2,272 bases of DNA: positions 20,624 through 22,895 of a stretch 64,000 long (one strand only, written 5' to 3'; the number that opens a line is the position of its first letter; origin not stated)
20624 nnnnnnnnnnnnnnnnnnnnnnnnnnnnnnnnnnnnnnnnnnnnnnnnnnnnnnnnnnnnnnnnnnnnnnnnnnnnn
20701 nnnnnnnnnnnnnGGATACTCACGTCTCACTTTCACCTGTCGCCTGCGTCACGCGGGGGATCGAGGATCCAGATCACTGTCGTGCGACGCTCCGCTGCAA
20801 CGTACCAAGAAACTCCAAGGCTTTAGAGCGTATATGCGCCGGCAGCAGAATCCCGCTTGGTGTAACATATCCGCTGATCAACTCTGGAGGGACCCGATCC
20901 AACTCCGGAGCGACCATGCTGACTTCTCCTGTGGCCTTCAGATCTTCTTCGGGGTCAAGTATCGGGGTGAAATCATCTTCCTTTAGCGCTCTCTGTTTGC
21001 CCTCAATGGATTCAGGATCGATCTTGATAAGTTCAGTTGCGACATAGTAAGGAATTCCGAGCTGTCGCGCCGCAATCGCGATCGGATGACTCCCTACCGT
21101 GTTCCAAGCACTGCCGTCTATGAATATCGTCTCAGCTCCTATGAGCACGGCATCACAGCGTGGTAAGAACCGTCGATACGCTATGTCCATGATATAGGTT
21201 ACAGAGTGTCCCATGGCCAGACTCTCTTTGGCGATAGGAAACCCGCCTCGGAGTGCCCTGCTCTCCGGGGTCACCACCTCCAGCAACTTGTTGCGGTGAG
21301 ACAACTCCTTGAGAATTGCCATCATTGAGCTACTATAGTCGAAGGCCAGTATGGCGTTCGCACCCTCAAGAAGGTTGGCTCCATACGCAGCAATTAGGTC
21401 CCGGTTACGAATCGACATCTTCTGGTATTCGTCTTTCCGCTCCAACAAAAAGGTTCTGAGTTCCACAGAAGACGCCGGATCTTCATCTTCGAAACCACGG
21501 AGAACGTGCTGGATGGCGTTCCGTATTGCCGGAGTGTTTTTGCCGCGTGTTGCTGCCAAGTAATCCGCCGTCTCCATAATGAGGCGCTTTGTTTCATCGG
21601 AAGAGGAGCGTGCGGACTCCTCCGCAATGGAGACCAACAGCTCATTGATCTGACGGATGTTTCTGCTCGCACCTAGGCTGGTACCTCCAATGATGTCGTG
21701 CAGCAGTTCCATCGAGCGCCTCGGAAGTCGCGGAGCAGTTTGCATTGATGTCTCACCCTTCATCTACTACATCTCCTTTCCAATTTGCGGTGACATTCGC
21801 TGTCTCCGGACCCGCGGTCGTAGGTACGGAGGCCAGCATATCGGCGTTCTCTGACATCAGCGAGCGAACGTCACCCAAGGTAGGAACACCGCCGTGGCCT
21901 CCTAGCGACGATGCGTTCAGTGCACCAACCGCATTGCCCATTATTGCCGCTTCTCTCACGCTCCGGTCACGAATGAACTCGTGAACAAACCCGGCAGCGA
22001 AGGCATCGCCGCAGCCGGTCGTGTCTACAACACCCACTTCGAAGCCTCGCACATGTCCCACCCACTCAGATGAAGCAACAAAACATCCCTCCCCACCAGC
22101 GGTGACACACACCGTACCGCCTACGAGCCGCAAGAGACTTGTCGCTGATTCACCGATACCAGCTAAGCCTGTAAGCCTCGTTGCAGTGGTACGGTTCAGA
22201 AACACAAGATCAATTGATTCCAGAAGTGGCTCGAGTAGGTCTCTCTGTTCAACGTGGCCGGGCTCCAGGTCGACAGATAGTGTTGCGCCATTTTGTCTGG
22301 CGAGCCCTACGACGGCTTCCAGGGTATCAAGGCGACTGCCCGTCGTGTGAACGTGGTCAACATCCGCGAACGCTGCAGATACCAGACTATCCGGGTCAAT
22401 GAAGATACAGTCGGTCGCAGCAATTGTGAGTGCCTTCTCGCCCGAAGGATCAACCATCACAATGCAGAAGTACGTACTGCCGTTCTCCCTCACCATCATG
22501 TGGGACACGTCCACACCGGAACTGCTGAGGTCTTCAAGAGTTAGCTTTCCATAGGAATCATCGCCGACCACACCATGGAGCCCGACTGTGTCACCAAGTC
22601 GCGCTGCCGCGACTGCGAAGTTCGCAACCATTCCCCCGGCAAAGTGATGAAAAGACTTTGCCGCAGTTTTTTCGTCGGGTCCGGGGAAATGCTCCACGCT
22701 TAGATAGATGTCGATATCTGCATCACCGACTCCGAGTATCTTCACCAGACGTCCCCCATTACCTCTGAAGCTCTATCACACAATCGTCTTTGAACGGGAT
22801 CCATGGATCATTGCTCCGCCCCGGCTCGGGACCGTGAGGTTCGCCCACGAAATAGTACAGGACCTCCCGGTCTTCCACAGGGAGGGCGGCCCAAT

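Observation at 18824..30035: Candidate undescribed catabolic system: 12-gene GntR-headed operon mixing amino-sugar/fructosamine-like and pentose-bisphosphate-like parts with three unknown-function domains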

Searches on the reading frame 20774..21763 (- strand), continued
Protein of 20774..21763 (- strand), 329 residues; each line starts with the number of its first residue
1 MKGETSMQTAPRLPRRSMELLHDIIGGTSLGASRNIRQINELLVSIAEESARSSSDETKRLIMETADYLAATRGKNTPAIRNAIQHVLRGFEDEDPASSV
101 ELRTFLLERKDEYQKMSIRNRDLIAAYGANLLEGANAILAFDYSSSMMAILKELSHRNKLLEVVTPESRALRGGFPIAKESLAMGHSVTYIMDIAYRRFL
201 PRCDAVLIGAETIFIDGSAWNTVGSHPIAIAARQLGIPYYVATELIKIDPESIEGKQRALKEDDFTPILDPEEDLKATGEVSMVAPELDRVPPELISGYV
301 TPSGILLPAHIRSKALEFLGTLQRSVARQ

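Call 47: search_protein_families(library=ncbifam, proteins=[L014:6372-7112:+, L014:9256-9984:+, L014:10959-11780:+, L015:11789-12721:+, L015:2478-3413:+, L015:9215-9991:+], max_evalue=0.00001)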
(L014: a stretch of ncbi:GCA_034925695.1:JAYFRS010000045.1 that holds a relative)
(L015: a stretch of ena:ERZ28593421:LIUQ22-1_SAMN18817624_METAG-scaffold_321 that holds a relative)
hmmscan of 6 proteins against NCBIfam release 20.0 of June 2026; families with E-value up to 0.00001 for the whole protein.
L014:6372-7112:+ (246 aa): 0 families

L014:9256-9984:+ (242 aa): 0 families

L014:10959-11780:+ (273 aa): 2 families
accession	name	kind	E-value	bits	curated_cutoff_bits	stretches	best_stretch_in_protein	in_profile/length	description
TIGR00259.1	thylakoid_BtpA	subfamily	4.9e-44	150.8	153.4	1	13-259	7-254/257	BtpA/SgcQ family protein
NF045918.1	PhsystIBiosynBtpA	equivalog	1.5e-34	119.5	400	1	18-255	19-258/261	photosystem I biogenesis protein BtpA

L015:11789-12721:+ (310 aa): 18 families
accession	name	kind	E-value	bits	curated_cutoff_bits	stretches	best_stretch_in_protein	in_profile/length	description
TIGR02152.1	D_ribokin_bact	equivalog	1.1e-35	123.4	299.65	1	5-292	2-293/298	ribokinase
NF053626.1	RibKinHalex1628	equivalog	5.6e-31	108.1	330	1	1-300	1-292/293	ATP-dependent ribose-1-phosphate kinase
NF008353.0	PRK11142.1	equivalog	1.3e-28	100.4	341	1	3-301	4-305/307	ribokinase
NF049991.1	TagKinase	equivalog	1.7e-28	99.4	420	1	30-302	33-318/321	tagatose kinase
NF041134.1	R1P_kin_Thcocales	equivalog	9.5e-27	94.1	500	1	4-291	3-274/291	ADP-dependent ribose-1-phosphate kinase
TIGR04382.1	myo_inos_iolC_N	equivalog_domain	1e-24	87.4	300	1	34-298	30-308/309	5-dehydro-2-deoxygluconokinase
NF040938.1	KDG_KDGal_kin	equivalog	4.3e-24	85.2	400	1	42-300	34-304/305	bifunctional 2-dehydro-3-deoxygluconokinase/2-dehydro-3-deoxygalactonokinase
TIGR03168.1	1-PFK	subfamily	1.1e-15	57.3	216.4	1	174-284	175-286/305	hexose kinase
TIGR02198.1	rfaE_dom_I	equivalog_domain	2e-15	56.7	345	1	176-286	187-303/315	D-glycero-beta-D-manno-heptose-7-phosphate kinase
NF007321.0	PRK09813.1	equivalog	8.2e-15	55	247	1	35-283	21-258/261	fructoselysine 6-kinase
NF006957.1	PRK09434.1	equivalog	8.9e-15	55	450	1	175-272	175-273/302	fructokinase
TIGR03828.1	pfkB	equivalog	8.1e-14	51.3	292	1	175-284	176-286/305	1-phosphofructokinase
NF041164.1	NucKinThplmales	equivalog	1.6e-13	50.5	450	1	8-281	8-273/295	nucleoside kinase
NF041332.1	KDG_KDGal_kin_Halo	equivalog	4.5e-12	46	440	1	22-279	16-291/320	bifunctional 2-dehydro-3-deoxygluconokinase/2-dehydro-3-deoxygalactonokinase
NF008454.0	PRK11316.1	equivalog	2.9e-09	36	521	1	178-285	187-300/475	bifunctional D-glycero-beta-D-manno-heptose-7-phosphate kinase/D-glycero-beta-D-manno-heptose 1-phosphate adenylyltransferase HldE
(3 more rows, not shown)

L015:2478-3413:+ (311 aa): 1 family
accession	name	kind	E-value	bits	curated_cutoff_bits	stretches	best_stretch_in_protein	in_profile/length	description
NF049991.1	TagKinase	equivalog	1.5e-07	30.5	420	1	160-289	176-302/321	tagatose kinase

L015:9215-9991:+ (258 aa): 2 families
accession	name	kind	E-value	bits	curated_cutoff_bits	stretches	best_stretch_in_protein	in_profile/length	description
TIGR00259.1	thylakoid_BtpA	subfamily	4.5e-47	160.7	153.4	1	2-253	2-254/257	BtpA/SgcQ family protein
NF045918.1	PhsystIBiosynBtpA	equivalog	1.1e-34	120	400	1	2-251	9-260/261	photosystem I biogenesis protein BtpA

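Call 72: search_dna_similar(query=window:20774-21763:-, collection=plasmids, mode=protein, max_evalue=1e-10, max_rows=25)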
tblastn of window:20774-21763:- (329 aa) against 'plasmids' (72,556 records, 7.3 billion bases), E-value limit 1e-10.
No match.

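Call 91: find_related_loci(query=A4, collection=metagenome_contigs, flank=10000)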
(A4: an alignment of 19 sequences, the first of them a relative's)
Query A4 (329 aa) in metagenome_contigs; peptide patterns used: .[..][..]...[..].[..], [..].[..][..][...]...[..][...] (x = any residue, [..] = any of these).
221 stretches matched a pattern; 46 encode a relative of the query (tblastn E <= 1e-3); 46 distinct loci.
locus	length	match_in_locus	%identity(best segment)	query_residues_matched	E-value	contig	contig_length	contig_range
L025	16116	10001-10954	51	5-319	1e-102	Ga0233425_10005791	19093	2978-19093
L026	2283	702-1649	49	11-326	7e-102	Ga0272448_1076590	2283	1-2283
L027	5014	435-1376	48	5-319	7e-91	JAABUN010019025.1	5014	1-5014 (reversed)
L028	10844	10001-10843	48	11-291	1e-81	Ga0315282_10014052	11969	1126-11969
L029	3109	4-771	48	71-326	1e-79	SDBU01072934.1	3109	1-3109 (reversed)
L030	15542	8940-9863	42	9-318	1e-75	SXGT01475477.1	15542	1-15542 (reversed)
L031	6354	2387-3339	53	5-319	4e-85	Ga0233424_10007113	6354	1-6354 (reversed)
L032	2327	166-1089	39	1-311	4e-73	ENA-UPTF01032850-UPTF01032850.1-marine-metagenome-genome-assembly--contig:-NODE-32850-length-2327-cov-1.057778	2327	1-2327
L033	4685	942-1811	40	21-311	4e-68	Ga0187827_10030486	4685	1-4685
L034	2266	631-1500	38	21-311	2e-69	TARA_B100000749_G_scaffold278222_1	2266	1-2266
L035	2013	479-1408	36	12-322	9e-69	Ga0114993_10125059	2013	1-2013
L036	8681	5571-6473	37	21-322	8e-67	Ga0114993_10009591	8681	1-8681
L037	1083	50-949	37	12-312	7e-71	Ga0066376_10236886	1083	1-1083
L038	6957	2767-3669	36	21-322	8e-66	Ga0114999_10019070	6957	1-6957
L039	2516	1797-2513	41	21-260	2e-60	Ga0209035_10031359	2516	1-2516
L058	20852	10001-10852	32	17-316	1e-30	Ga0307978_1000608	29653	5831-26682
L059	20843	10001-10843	32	17-311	2e-30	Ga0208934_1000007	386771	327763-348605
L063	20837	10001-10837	29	17-311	7e-28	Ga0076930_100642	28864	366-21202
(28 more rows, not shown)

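Call 95: search_protein_families(library=pfam, proteins=[L058:7946-8923:-, L058:11897-13741:-, L058:6370-7329:-, L058:4768-6345:-, L059:7498-8556:-, L059:11890-12933:-, L063:7812-9014:+, L063:11913-13742:-, L059:15687-16913:-, L058:9013-9939:+], max_evalue=0.0001)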
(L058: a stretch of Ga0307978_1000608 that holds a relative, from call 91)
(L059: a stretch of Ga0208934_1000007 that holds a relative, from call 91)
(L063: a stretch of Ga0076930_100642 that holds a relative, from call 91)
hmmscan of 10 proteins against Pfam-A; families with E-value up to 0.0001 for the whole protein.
L058:7946-8923:- (325 aa): 2 families
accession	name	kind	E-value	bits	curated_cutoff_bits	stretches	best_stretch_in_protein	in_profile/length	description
PF13737.12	DDE_Tnp_1_5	-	1e-35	123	28.1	1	32-142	2-112/112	Transposase DDE domain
PF01609.27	DDE_Tnp_1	-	2.2e-19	70.5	23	1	126-302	3-190/200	Transposase DDE domain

L058:11897-13741:- (614 aa): 1 family
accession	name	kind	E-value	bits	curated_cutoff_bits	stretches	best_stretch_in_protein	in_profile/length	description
PF02653.21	BPD_transp_2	-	1.8e-33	116.3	26.8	1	331-594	5-268/269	Branched-chain amino acid transport system / permease component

L058:6370-7329:- (319 aa): 1 family
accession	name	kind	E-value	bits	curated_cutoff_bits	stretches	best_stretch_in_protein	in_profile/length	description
PF13468.12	Glyoxalase_3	-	1.2e-24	87.8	25.1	1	70-245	1-175/176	Glyoxalase-like domain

L058:4768-6345:- (525 aa): 1 family
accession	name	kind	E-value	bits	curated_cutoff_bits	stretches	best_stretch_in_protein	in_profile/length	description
PF01019.26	G_glu_transpept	-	3.5e-141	471.9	27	1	33-520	2-512/512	Gamma-glutamyltranspeptidase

L059:7498-8556:- (352 aa): 0 families

L059:11890-12933:- (347 aa): 1 family
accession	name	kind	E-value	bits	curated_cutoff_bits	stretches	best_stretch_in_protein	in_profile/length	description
PF02653.21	BPD_transp_2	-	4.6e-32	111.6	26.8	1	63-327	4-268/269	Branched-chain amino acid transport system / permease component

L063:7812-9014:+ (400 aa): 2 families
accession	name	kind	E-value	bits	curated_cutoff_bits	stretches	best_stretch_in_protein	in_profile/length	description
PF00294.29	PfkB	-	1.3e-30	107.2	25.8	1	85-380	4-296/302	pfkB family carbohydrate kinase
PF00356.27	LacI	-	1.5e-14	53.9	27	1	16-61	1-46/46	Bacterial regulatory proteins, lacI family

L063:11913-13742:- (609 aa): 1 family
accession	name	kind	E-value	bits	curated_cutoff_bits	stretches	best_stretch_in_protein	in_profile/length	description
PF02653.21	BPD_transp_2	-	1e-34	120.4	26.8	1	326-589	5-268/269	Branched-chain amino acid transport system / permease component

L059:15687-16913:- (408 aa): 0 families

L058:9013-9939:+ (308 aa): 1 family
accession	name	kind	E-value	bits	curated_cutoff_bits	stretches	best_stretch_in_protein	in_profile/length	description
PF00294.29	PfkB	-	1.4e-42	146.5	25.8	1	9-289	4-300/302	pfkB family carbohydrate kinase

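Call 106: search_protein_families(library=pfam, proteins=[L025:13020-13328:+, L036:7530-7835:+, L025:12208-13023:+], max_evalue=0.01)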
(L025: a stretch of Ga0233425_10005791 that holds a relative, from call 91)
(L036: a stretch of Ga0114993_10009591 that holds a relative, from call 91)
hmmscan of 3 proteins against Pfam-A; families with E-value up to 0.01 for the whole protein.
L025:13020-13328:+ (102 aa): 1 family
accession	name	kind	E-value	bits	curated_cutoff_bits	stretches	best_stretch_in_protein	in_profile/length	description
PF11639.14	HapK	-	0.00016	22.6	25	1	11-74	12-72/104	REDY-like protein HapK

L036:7530-7835:+ (101 aa): 0 families

L025:12208-13023:+ (271 aa): 1 family
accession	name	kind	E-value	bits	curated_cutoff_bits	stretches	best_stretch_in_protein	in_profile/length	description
PF01812.26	5-FTHF_cyc-lig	-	3.7e-18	66.5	27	1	44-208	24-186/186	5-formyltetrahydrofolate cyclo-ligase family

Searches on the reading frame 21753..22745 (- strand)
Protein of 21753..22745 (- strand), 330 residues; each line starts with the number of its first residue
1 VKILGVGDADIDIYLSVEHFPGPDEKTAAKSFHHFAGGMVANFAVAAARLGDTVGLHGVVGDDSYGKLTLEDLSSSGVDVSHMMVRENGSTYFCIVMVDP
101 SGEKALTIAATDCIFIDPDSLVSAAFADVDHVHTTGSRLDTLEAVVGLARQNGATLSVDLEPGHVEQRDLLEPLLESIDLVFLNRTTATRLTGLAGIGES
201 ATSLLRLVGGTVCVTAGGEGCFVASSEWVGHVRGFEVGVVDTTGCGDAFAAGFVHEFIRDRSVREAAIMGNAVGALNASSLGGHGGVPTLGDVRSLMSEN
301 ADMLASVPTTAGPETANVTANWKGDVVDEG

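Call 3: search_protein_families(library=pfam, proteins=[window:21753-22745:-], max_evalue=0.01)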
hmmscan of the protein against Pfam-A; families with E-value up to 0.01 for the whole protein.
window:21753-22745:- (330 aa): 1 family
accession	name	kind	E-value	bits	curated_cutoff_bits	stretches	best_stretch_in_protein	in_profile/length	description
PF00294.29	PfkB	-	1.6e-47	162.8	25.8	1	3-289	4-301/302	pfkB family carbohydrate kinase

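Call 5: search_protein_families(library=ncbifam, proteins=[window:21753-22745:-], max_evalue=0.001)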
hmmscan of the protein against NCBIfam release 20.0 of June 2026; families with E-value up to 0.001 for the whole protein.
window:21753-22745:- (330 aa): 24 families
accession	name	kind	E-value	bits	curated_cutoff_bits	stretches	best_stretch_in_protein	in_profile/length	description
NF053626.1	RibKinHalex1628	equivalog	1e-48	166.3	330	1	2-298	3-292/293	ATP-dependent ribose-1-phosphate kinase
TIGR02152.1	D_ribokin_bact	equivalog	1.2e-41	143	299.65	1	6-294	4-297/298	ribokinase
NF008353.0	PRK11142.1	equivalog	3.3e-34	118.8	341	1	3-299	5-305/307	ribokinase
TIGR04382.1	myo_inos_iolC_N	equivalog_domain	7e-30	104.4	300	1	28-295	25-307/309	5-dehydro-2-deoxygluconokinase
NF041134.1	R1P_kin_Thcocales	equivalog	1.5e-28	100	500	1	2-296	2-281/291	ADP-dependent ribose-1-phosphate kinase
NF006957.1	PRK09434.1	equivalog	3.1e-25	89.3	450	1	30-279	20-288/302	fructokinase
NF049991.1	TagKinase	equivalog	2.2e-23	82.5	420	1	33-299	37-317/321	tagatose kinase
NF041332.1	KDG_KDGal_kin_Halo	equivalog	2e-19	70.2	440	1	28-299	24-312/320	bifunctional 2-dehydro-3-deoxygluconokinase/2-dehydro-3-deoxygalactonokinase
NF040938.1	KDG_KDGal_kin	equivalog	4.9e-19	68.5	400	1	32-298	25-304/305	bifunctional 2-dehydro-3-deoxygluconokinase/2-dehydro-3-deoxygalactonokinase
NF047869.1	myo_kin_aldol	exception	8.2e-19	67.4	600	2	207-303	235-337/586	bifunctional 5-dehydro-2-deoxygluconokinase/5-dehydro-2-deoxyphosphogluconate aldolase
NF007321.0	PRK09813.1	equivalog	2.8e-18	66.3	247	1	33-275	20-252/261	fructoselysine 6-kinase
NF041164.1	NucKinThplmales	equivalog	4.1e-17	62.3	450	2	6-99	7-99/295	nucleoside kinase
TIGR03168.1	1-PFK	subfamily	2.5e-15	56.2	216.4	1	11-282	10-286/305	hexose kinase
TIGR03828.1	pfkB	equivalog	3.3e-13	49.3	292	1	185-283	189-287/305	1-phosphofructokinase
NF007416.0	PRK09954.1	equivalog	5.2e-12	45.4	561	1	19-112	75-168/362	sugar kinase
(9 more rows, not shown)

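Call 102: search_solved_structures(query=window:21753-22745:-, max_evalue=1e-15)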
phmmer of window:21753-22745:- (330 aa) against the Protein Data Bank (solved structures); distinct sequences matched with E-value up to 1e-15: 17.
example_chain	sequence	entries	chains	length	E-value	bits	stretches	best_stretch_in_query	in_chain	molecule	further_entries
6znx_A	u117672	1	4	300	3.9e-32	115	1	3-297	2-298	Ribokinase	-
8cqx_A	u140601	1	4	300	9.5e-32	113.7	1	3-297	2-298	Ribokinase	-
4x8f_A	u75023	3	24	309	6.8e-28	101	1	2-300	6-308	Ribokinase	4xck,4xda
7ag6_A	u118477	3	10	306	1.1e-26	97.1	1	6-298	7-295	Sulfofructose kinase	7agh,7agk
11bl_A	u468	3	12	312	1.7e-25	93.2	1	2-297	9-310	Ribokinase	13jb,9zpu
1gqt_A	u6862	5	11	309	1.1e-24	90.5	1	6-294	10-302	RIBOKINASE | PROTEIN (RIBOKINASE)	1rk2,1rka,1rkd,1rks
3ry7_A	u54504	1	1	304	1.8e-23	86.5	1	2-294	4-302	Ribokinase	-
5zwy_A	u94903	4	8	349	1.3e-21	80.4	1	3-283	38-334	Ribokinase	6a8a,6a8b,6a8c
2rbc_A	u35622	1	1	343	4.9e-21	78.5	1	3-297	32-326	Sugar kinase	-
6ilr_A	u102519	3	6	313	6.5e-19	71.5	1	4-297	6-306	Ribokinase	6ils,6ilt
1v19_A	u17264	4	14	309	6.7e-19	71.5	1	32-298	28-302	2-KETO-3-DEOXYGLUCONATE KINASE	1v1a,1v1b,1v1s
1vm7_A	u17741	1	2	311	6.9e-18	68.1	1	5-296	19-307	ribokinase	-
4du5_A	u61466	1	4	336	5.3e-17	65.2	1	15-294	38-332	PfkB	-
3h49_A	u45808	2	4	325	1.2e-16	64.1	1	35-299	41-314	Ribokinase | Uncharacterized sugar kinase ydjH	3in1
6wjz_A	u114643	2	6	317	1.7e-16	63.5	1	5-292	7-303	Ribokinase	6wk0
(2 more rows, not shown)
